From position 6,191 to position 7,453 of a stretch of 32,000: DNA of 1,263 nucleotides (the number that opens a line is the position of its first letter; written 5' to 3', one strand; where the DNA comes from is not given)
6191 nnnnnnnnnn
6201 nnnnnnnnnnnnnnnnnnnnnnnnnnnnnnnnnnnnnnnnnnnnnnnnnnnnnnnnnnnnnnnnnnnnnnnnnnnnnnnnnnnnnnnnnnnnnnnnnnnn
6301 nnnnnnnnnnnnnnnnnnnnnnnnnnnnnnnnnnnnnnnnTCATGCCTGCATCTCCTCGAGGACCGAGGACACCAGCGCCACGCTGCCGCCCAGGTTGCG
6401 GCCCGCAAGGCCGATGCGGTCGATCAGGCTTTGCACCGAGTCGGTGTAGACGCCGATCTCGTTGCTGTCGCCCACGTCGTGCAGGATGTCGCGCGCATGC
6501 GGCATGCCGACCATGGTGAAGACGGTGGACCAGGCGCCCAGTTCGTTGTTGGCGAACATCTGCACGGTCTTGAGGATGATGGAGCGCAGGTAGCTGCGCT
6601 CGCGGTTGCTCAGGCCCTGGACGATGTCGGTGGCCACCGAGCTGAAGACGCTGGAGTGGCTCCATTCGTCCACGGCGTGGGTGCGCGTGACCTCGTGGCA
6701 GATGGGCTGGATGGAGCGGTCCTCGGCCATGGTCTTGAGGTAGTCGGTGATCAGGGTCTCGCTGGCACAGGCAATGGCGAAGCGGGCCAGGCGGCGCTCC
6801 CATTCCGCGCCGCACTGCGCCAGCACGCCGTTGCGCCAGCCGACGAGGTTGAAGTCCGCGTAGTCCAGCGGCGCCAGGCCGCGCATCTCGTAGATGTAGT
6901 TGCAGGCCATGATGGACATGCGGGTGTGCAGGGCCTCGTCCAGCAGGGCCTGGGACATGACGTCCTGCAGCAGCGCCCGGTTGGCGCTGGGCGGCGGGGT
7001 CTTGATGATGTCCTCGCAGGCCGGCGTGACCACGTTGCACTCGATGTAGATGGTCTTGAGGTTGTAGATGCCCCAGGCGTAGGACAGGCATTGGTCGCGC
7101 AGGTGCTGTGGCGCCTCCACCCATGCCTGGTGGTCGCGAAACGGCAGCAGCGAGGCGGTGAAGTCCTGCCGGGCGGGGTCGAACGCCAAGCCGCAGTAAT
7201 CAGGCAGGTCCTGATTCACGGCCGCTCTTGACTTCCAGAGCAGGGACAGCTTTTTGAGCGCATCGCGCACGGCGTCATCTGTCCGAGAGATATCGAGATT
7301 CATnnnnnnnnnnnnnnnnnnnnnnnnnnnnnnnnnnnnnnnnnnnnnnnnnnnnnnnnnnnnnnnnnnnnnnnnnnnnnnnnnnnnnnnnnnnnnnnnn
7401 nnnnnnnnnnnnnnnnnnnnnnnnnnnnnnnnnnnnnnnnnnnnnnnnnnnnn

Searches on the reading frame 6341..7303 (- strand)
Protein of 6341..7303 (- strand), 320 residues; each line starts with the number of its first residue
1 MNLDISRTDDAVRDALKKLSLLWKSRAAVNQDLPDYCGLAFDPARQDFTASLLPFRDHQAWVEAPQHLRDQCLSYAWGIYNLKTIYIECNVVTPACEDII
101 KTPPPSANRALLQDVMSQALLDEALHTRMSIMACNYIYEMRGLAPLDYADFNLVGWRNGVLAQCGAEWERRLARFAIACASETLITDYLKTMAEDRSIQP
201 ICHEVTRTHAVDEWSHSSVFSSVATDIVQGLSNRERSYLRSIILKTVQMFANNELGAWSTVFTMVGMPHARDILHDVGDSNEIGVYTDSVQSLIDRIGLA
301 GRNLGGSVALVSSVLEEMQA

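Call 55: search_protein_families(library=pfam, proteins=[window:6341-7303:-])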
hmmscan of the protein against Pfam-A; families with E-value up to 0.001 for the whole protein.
window:6341-7303:- (320 aa): 1 family
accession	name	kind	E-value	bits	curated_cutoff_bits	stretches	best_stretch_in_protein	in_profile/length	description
PF11583.14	AurF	-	1.1e-57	195.8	29.6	1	10-297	2-281/282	P-aminobenzoate N-oxygenase AurF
